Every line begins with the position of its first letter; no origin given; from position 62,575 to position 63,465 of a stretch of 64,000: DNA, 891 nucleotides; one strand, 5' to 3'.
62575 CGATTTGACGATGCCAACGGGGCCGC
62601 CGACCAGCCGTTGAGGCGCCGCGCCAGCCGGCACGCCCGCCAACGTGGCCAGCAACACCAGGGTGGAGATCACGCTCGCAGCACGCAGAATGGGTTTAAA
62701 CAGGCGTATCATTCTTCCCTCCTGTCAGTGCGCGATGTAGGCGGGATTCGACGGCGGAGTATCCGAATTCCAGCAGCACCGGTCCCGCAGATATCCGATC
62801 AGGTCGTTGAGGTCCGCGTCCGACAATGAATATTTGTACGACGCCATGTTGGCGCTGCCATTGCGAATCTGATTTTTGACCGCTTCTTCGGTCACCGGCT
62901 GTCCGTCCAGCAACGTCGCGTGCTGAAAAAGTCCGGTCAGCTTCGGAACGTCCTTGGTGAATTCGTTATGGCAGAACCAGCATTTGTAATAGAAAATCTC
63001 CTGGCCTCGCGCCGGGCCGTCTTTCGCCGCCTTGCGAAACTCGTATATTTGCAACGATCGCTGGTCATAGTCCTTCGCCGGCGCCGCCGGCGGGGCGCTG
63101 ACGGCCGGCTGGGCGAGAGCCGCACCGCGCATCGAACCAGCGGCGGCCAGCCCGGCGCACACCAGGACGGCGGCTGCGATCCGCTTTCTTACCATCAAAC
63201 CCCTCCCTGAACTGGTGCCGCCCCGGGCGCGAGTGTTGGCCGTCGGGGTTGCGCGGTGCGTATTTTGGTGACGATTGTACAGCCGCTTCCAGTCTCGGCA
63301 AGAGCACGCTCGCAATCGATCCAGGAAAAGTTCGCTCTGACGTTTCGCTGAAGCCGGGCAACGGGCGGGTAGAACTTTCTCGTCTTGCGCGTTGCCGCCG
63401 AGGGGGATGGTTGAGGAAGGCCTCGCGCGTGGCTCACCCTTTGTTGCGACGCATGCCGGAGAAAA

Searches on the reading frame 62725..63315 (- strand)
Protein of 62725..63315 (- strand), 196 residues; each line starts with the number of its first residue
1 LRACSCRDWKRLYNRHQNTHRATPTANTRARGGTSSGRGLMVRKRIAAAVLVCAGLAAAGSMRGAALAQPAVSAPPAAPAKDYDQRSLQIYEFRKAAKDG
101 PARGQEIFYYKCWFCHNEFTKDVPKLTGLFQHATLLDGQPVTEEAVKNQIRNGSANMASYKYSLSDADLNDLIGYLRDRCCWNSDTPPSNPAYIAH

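Call 33: search_protein_families(library=pfam, proteins=[window:62725-63315:-], max_evalue=0.01)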
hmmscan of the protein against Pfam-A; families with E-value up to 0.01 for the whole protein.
window:62725-63315:- (196 aa): 2 families
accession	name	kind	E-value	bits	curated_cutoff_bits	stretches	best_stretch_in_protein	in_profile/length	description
PF13442.11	Cytochrome_CBB3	-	1.1e-08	35.8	27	1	101-176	3-68/68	Cytochrome C oxidase, cbb3-type, subunit III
PF00034.26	Cytochrom_C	-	4.6e-06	28.3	21.3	1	102-177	2-87/90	Cytochrome c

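Call 78: search_protein_families(library=ncbifam, proteins=[window:62725-63315:-], max_evalue=0.1)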
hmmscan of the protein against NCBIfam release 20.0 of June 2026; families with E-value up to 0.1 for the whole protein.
window:62725-63315:- (196 aa): 10 families
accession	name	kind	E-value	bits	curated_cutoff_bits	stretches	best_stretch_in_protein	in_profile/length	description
NF045930.1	Cytc6PetJCyano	equivalog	1e-08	35.1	135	1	96-178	23-104/110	cytochrome c6 PetJ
NF050122.1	bc1_QcrC_actin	exception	7.4e-06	25.5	200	1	97-178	132-210/253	cytochrome bc1 complex diheme cytochrome c subunit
TIGR00782.1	ccoP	equivalog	0.00066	19.1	179.95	1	99-176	201-278/285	cytochrome-c oxidase, cbb3-type subunit III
NF052248.1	SorU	equivalog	0.0037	17.5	100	1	139-175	35-71/72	SorU family sulfite dehydrogenase c-type cytochrome subunit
TIGR02251.1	HIF-SF_euk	subfamily_domain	0.027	14.2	139.15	1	108-178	91-157/168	dullard-like phosphatase domain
NF041611.1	exoglucan_CbhB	equivalog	0.029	12.4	1950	1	28-110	5-87/997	exoglucanase CbhB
TIGR02603.1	CxxCH_TIGR02603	domain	0.034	14.2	68.15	0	102-117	4-19/134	putative heme-binding domain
NF033761.1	gliding_GltJ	equivalog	0.047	12.8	450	1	16-84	348-414/671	adventurous gliding motility protein GltJ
NF011054.0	PRK14486.1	equivalog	0.058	12.9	447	1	102-178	216-289/294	putative bifunctional cbb3-type cytochrome c oxidase subunit II/cytochrome c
NF045774.1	cytochro_C551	exception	0.099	12.6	118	0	98-175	36-105/110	cytochrome c551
